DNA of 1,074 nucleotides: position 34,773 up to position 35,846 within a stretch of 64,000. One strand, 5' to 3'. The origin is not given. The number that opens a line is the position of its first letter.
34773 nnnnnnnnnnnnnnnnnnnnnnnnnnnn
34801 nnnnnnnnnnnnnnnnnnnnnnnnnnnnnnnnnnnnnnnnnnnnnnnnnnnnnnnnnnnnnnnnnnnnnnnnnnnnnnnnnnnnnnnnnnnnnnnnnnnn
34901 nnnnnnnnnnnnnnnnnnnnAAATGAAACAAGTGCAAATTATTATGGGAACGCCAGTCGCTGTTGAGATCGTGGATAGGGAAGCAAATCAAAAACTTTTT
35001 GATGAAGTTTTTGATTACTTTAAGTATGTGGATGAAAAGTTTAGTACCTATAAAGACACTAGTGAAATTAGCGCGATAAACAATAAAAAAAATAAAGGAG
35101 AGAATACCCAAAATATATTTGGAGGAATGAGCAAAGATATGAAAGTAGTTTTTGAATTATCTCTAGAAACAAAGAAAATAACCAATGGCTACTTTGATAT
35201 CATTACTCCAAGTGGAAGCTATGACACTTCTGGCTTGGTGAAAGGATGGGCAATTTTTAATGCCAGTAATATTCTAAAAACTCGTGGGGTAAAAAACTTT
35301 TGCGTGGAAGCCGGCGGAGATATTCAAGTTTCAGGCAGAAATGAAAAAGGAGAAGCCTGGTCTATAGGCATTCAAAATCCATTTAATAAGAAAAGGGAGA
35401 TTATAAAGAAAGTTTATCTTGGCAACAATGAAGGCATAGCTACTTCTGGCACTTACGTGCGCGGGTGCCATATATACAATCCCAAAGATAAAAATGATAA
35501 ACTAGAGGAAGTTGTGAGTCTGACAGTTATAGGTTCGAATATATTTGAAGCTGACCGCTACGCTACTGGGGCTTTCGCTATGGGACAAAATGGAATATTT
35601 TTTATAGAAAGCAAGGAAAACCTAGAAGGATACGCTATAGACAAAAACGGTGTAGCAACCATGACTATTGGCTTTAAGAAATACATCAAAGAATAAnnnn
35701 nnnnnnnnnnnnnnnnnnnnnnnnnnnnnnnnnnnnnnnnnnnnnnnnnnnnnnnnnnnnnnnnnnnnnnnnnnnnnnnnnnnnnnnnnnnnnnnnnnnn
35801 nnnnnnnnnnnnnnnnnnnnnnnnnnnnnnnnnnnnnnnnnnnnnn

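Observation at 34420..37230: Three-gene extracytosolic flavinylation module: FMN-binding protein + ApbE + membrane::FNR-domain oxidoreductase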

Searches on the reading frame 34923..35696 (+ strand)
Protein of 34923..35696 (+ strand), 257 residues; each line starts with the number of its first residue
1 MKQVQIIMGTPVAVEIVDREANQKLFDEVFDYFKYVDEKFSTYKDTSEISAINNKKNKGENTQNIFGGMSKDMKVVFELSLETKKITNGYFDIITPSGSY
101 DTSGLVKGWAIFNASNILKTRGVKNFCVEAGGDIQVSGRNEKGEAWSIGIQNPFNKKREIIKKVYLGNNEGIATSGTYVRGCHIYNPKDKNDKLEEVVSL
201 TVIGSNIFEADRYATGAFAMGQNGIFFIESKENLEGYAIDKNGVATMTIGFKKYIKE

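Call 3: search_protein_families(library=pfam, proteins=[window:34923-35696:+], max_evalue=0.01)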
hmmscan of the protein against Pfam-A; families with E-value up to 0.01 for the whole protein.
window:34923-35696:+ (257 aa): 1 family
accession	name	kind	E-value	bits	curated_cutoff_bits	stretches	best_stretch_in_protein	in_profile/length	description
PF02424.20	ApbE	-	1.1e-39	137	25.6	2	101-235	127-263/266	ApbE family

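Call 4: search_protein_families(library=ncbifam, proteins=[window:34923-35696:+], max_evalue=0.01)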
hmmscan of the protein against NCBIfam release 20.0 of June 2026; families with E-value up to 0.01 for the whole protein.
window:34923-35696:+ (257 aa): 1 family
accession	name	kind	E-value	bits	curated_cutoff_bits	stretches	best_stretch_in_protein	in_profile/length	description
NF007774.0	PRK10461.1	equivalog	8.4e-20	70.9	498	1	101-251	182-342/351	FAD:protein FMN transferase ApbE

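Call 15: search_solved_structures(query=window:34923-35693:+, max_evalue=0.001, show_alignments=2)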
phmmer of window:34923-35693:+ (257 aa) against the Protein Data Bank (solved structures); distinct sequences matched with E-value up to 0.001: 9.
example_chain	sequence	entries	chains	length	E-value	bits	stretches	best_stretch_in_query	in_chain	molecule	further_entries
6nxi_A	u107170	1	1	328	3.3e-17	66.3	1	97-227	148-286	FAD:protein FMN transferase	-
6nxj_A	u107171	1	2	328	6.6e-16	62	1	97-227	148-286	FAD:protein FMN transferase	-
7esa_A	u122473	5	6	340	1.1e-14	58.1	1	100-252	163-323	FAD:protein FMN transferase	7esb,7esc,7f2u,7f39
4xgw_A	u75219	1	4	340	3.9e-14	56.3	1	96-246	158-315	FAD:protein FMN transferase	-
2o18_A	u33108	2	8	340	1.4e-13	54.5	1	96-246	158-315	Thiamine biosynthesis lipoprotein apbE | FAD:protein FMN transferase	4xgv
4xgx_A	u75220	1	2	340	3.1e-13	53.3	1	96-246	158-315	FAD:protein FMN transferase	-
3pnd_A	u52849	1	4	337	1.4e-12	51.2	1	99-245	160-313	Thiamine biosynthesis lipoprotein ApbE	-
5mgy_H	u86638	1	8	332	1.2e-09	41.5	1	101-252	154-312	FAD:protein FMN transferase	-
1vrm_A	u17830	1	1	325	9.1e-08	35.4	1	99-221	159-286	hypothetical protein TM1553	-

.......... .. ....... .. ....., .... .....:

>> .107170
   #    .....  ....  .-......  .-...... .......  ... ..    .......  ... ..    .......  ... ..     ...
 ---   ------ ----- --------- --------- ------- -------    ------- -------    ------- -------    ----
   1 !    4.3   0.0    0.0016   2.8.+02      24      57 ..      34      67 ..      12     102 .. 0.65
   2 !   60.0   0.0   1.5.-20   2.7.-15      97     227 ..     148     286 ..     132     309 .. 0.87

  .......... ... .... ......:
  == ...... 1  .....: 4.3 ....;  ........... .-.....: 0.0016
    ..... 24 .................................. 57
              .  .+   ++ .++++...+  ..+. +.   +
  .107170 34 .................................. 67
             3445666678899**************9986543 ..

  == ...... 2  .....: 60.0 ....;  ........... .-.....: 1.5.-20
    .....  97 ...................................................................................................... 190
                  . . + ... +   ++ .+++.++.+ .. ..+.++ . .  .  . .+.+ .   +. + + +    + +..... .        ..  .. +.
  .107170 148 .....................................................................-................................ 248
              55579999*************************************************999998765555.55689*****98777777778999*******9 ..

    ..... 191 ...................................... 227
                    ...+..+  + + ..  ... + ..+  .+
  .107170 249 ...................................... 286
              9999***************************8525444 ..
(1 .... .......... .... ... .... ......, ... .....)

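Call 38: find_homologous_proteins(query=window:34923-35693:+, max_evalue=0.00001)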
Query window:34923-35693:+ (257 aa): 5465 proteins with E <= 0.00001 among 5770 candidates; the best 120 are listed.
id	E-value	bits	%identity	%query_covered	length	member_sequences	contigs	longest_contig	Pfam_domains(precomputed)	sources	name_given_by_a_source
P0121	5.8e-165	565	100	100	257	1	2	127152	PF02424.21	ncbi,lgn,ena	-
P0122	1.7e-116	406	73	100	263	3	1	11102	PF02424.21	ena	-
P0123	3.2e-115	402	71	100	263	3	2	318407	PF02424.21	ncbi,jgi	ncbi:MAG: FAD:protein FMN transferase [Candidatus Paceibacterota bacterium]|jgi:thiamine biosynthesi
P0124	3.8e-115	402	75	99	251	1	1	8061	PF02424.21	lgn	-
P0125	4.4e-115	402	74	100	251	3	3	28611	PF02424.21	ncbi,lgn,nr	ncbi:MAG: FAD:protein FMN transferase [Candidatus Nomurabacteria bacterium]|nr:FAD:protein FMN trans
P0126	5.6e-115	401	74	97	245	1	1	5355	PF02424.21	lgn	-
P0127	1.2e-114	400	73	100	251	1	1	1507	PF02424.21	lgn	-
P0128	1.6e-114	400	74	96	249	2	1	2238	PF02424.21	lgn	-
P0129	2.9e-114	399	72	99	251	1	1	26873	PF02424.21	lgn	-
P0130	4.1e-114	398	69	100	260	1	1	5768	PF02424.21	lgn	-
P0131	7.9e-114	398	72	100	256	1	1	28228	PF02424.21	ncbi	-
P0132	8.0e-113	394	71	100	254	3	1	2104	PF02424.21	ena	-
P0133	1.6e-112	393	72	100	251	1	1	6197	PF02424.21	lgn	-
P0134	2.1e-112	393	73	100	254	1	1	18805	PF02424.21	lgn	-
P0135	4.9e-112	392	72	100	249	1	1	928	PF02424.21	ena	-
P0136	9.4e-112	391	72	100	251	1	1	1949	PF02424.21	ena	-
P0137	4.7e-111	388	72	96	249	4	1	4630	PF02424.21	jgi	jgi:thiamine biosynthesis lipoprotein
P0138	5.9e-111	388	72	97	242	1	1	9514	PF02424.21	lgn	-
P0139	2.6e-110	386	70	100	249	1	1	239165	PF02424.21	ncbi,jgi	ncbi:MAG: FAD:protein FMN transferase [Candidatus Paceibacterota bacterium]|jgi:thiamine biosynthesi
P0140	2.9e-110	386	71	100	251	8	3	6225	PF02424.21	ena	-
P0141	3.7e-110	386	70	100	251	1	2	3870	PF02424.21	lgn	-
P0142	5.6e-110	385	70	100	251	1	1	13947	PF02424.21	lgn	-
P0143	9.3e-109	381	71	97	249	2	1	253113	PF02424.21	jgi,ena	jgi:thiamine biosynthesis lipoprotein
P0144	1.2e-108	381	72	97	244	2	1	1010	PF02424.21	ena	-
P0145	5.9e-108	378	70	100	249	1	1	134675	PF02424.21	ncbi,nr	ncbi:MAG: FAD:protein FMN transferase [Candidatus Nomurabacteria bacterium]|nr:FAD:protein FMN trans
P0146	6.4e-108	378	69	99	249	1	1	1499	PF02424.21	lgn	-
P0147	1.1e-107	377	69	100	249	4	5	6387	PF02424.21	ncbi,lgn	-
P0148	1.2e-107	377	70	97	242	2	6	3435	PF02424.21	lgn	-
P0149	2.0e-107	377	70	97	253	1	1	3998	PF02424.21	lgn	-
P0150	2.7e-106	373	71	97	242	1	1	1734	PF02424.21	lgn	-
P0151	3.8e-106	372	69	100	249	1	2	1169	PF02424.21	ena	-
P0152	4.1e-106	372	67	100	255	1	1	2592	PF02424.21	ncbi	-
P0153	5.9e-106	372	72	96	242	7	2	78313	PF02424.21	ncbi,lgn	-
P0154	2.3e-105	370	70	96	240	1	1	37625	PF02424.21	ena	-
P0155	7.5e-105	368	70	96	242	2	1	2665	PF02424.21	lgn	-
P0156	1.1e-103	364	69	99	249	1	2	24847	PF02424.21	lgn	-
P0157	1.7e-103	364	69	97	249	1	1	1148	PF02424.21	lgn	-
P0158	3.0e-103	363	68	100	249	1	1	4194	PF02424.21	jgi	jgi:thiamine biosynthesis lipoprotein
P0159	5.4e-103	362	70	96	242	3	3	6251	PF02424.21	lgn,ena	-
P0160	8.7e-103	361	68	97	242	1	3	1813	PF02424.21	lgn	-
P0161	1.6e-102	361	67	100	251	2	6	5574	PF02424.21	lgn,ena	-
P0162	3.8e-102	359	66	99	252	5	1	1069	PF02424.21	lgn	-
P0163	5.8e-102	359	67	97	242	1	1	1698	PF02424.21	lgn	-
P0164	7.2e-102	358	69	97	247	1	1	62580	PF02424.21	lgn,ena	-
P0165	2.0e-101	357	65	100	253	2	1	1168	PF02424.21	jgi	jgi:thiamine biosynthesis lipoprotein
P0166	2.2e-101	357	68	97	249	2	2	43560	PF02424.21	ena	-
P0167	2.7e-101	356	65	97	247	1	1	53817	PF02424.21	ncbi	-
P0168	3.9e-101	356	67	97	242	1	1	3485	PF02424.21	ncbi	-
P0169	1.5e-100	354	66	100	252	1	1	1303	PF02424.21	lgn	-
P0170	6.4e-100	352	65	100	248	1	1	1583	PF02424.21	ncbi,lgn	-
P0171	7.2e-100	352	73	87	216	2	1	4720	PF02424.21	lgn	-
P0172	1.1e-99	351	65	97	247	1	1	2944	PF02424.21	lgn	-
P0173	5.8e-99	349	64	97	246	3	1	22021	PF02424.21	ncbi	-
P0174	1.7e-98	347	66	100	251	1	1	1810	PF02424.21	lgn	-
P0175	2.4e-98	347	64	100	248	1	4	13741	PF02424.21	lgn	-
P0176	2.5e-98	347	64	100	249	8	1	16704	PF02424.21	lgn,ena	-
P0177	3.2e-98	346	64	100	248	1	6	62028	PF02424.21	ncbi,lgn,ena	-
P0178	5.0e-97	343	63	99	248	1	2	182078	PF02424.21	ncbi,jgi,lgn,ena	ncbi:MAG: FAD:protein FMN transferase [Candidatus Paceibacterota bacterium]|jgi:thiamine biosynthesi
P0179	1.1e-96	341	64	100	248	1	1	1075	PF02424.21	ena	-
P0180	1.3e-96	341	65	97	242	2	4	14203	PF02424.21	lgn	-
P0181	1.4e-96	341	64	97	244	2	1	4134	PF02424.21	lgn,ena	-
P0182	3.0e-96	340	64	97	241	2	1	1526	PF02424.21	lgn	-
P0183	5.4e-96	339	63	100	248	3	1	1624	PF02424.21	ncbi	-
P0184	7.4e-96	339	64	97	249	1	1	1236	PF02424.21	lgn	-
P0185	1.3e-95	338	66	97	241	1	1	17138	PF02424.21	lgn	-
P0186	1.9e-95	337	62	99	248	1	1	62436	PF02424.21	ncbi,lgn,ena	-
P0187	2.7e-95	337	64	99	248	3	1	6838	PF02424.21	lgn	-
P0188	8.3e-95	335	67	97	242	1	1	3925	PF02424.21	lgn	-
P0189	8.5e-95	335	60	100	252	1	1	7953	PF02424.21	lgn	-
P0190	9.9e-95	335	61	99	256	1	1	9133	PF02424.21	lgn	-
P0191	3.1e-94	333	63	96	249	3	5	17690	PF02424.21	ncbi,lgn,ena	-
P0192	8.8e-94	332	63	100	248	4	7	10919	PF02424.21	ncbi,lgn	-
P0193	1.6e-93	331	62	100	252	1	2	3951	PF02424.21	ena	-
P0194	1.7e-93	331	63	96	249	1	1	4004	PF02424.21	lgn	-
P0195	2.1e-93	331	64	97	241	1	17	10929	PF02424.21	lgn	-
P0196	5.0e-93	329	62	100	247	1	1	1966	PF02424.21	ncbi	-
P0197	6.7e-93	329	62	99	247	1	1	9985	PF02424.21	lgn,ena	-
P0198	8.4e-93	329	63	99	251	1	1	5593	PF02424.21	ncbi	-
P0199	1.4e-92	328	61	100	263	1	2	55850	PF02424.21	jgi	jgi:thiamine biosynthesis lipoprotein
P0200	1.6e-92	328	61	99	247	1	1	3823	PF02424.21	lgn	-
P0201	3.6e-92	327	62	96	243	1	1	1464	PF02424.21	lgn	-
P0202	6.4e-92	326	63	96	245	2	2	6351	PF02424.21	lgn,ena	-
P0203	7.9e-92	325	70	86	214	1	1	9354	PF02424.21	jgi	jgi:thiamine biosynthesis lipoprotein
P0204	1.4e-91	325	59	100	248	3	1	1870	PF02424.21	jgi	-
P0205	1.9e-91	324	63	96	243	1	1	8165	PF02424.21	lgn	-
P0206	2.1e-91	324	63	96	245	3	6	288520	PF02424.21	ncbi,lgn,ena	-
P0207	2.1e-91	324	64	97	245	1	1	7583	PF02424.21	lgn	-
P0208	2.4e-91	324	61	99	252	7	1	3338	PF02424.21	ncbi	-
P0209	4.7e-91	323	57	100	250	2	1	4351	PF02424.21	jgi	jgi:FAD:protein FMN transferase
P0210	7.0e-91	322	60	100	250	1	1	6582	PF02424.21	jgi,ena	-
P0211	7.7e-91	322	62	99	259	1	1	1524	PF02424.21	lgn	-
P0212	1.3e-90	322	60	100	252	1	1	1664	PF02424.21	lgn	-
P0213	1.3e-90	322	59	99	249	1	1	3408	PF02424.21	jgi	jgi:FAD:protein FMN transferase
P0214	1.5e-90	321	61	100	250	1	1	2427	PF02424.21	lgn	-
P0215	1.5e-90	321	61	100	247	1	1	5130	PF02424.21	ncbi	-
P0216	1.9e-90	321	62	99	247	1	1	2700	PF02424.21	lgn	-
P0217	2.3e-90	321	63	97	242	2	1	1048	PF02424.21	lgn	-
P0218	2.7e-90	320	58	99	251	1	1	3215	PF02424.21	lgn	-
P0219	5.4e-90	319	60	100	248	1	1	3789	PF02424.21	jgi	jgi:thiamine biosynthesis lipoprotein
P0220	5.9e-90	319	59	99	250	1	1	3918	PF02424.21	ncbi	-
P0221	6.4e-90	319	61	97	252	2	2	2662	PF02424.21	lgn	-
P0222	9.2e-90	319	61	99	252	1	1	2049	PF02424.21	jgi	jgi:thiamine biosynthesis lipoprotein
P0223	1.0e-89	319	59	100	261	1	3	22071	PF02424.21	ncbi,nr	ncbi:MAG: FAD:protein FMN transferase [Patescibacteria group bacterium]|nr:FAD:protein FMN transfera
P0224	1.2e-89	318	59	100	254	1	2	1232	PF02424.21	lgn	-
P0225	1.2e-89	318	60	96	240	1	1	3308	PF02424.21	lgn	-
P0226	2.5e-89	317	60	99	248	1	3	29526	PF02424.21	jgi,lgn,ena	-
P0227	2.8e-89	317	59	100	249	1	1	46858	PF02424.21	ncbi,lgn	-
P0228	4.0e-89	317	58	100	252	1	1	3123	PF02424.21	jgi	jgi:thiamine biosynthesis lipoprotein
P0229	4.0e-89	317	64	96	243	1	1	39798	PF02424.21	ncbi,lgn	-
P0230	5.3e-89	316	62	97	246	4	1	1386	PF02424.21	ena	-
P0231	5.7e-89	316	60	99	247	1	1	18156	PF02424.21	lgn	-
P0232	6.1e-89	316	60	96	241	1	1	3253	PF02424.21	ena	-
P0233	6.7e-89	316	60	100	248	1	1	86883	PF02424.21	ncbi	-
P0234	8.9e-89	316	60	100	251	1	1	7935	PF02424.21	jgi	jgi:thiamine biosynthesis lipoprotein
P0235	9.8e-89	315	59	99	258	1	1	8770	PF02424.21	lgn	-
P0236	1.2e-88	315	60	100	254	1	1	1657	PF02424.21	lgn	-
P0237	1.2e-88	315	61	100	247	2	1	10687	PF02424.21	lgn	-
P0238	1.3e-88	315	62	99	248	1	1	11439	PF02424.21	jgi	jgi:FAD:protein FMN transferase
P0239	1.5e-88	315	62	95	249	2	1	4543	PF02424.21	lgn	-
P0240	1.5e-88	315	58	100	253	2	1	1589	PF02424.21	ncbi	-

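Call 73: predict_structure(alignment_id=A4)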
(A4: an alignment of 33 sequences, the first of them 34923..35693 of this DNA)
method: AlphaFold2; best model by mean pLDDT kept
length: 257 residues; sequences in the alignment: 33
mean_pLDDT: 92.0   pTM: 0.90
mean pLDDT of the five models: 92.0, 91.8, 91.2, 91.1, 88.7
residues with pLDDT >= 90: 202; 70-90: 45; 50-70: 7; < 50: 3
segments of 3 or more residues with pLDDT < 50: 179-181
pLDDT, mean of each block of 10 residues (from residue 1): 94 97 98 97 92 86 76 94 95 91 92 98 98 96 96 88 95 78 75 87 97 94 96 96 95 89
secondary structure, 60 per line:
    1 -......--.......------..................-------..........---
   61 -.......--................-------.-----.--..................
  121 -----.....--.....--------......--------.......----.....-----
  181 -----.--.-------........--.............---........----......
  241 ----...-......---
elements in order: E2-7 E10-16 H23-40 H48-57 H62-68 H71-86 H103-120 E126-130 E133-137 E146-151 E160-166 E171-175 E197-204 H207-219 H223-230 E235-240 E245-247 H249-254

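Call 75: fold_search(model_id=the predicted structure, library=pdb)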
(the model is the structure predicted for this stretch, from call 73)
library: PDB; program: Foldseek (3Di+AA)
matches with E <= 10: 164; with E <= 0.001: 41
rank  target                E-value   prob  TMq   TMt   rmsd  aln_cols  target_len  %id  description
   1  7f2u_B                4.0e-19  1.00  0.84  0.68   3.2       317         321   22  FmnB complexed with ADP (released 2021-11-03)
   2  7esb                  2.0e-18  1.00  0.83  0.68   3.8       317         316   22  FmnB complexed with ATP (released 2021-11-03)
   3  7esa                  3.1e-18  1.00  0.83  0.67   3.6       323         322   22  the complex structure of flavin transferase FmnB complexed with FAD (released 2021-11-03)
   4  7esc                  9.7e-18  1.00  0.82  0.67   3.3       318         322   22  FmnB complexed with AMP (released 2021-11-03)
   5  6nxi                  1.6e-17  1.00  0.80  0.68   3.7       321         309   21  Flavin Transferase ApbE from Vibrio cholerae (released 2019-03-13)
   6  1vrm                  2.5e-17  1.00  0.82  0.69   3.3       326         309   19  Crystal structure of the apbe protein (tm1553) from thermotoga maritima msb8 at 1.58 A resolution (released 2005-03-22)
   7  6nxj_B                4.9e-17  1.00  0.78  0.69   3.2       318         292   21  Flavin Transferase ApbE from Vibrio cholerae, H257G mutant (released 2019-03-13)
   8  6nxj_A                1.3e-16  1.00  0.79  0.67   3.6       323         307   21  Flavin Transferase ApbE from Vibrio cholerae, H257G mutant (released 2019-03-13)
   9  5mgy_G                6.1e-16  1.00  0.81  0.70   2.8       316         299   18  Crystal structure of Pseudomonas stutzeri flavinyl transferase ApbE, apo form (released 2016-12-14)
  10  5mgy_B                1.8e-15  1.00  0.81  0.69   3.6       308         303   19  Crystal structure of Pseudomonas stutzeri flavinyl transferase ApbE, apo form (released 2016-12-14)
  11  5mgy_C                1.9e-15  1.00  0.81  0.68   3.3       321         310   19  Crystal structure of Pseudomonas stutzeri flavinyl transferase ApbE, apo form (released 2016-12-14)
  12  4xgw_B                2.1e-15  1.00  0.78  0.66   3.9       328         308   21  Crystal structure of Escherichia coli Flavin trafficking protein, an FMN transferase, E169K mutant (released 2015-12-16)
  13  3pnd_B                2.6e-15  1.00  0.80  0.68   3.1       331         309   20  FAD binding by ApbE protein from Salmonella enterica: a new class of FAD binding proteins (released 2011-01-05)
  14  3pnd_A                3.1e-15  1.00  0.80  0.66   3.5       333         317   20  FAD binding by ApbE protein from Salmonella enterica: a new class of FAD binding proteins (released 2011-01-05)
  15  4xgv_B                3.5e-15  1.00  0.78  0.65   3.8       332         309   20  Crystal structure of Escherichia coli Flavin trafficking protein, an FMN transferase (released 2015-12-16)
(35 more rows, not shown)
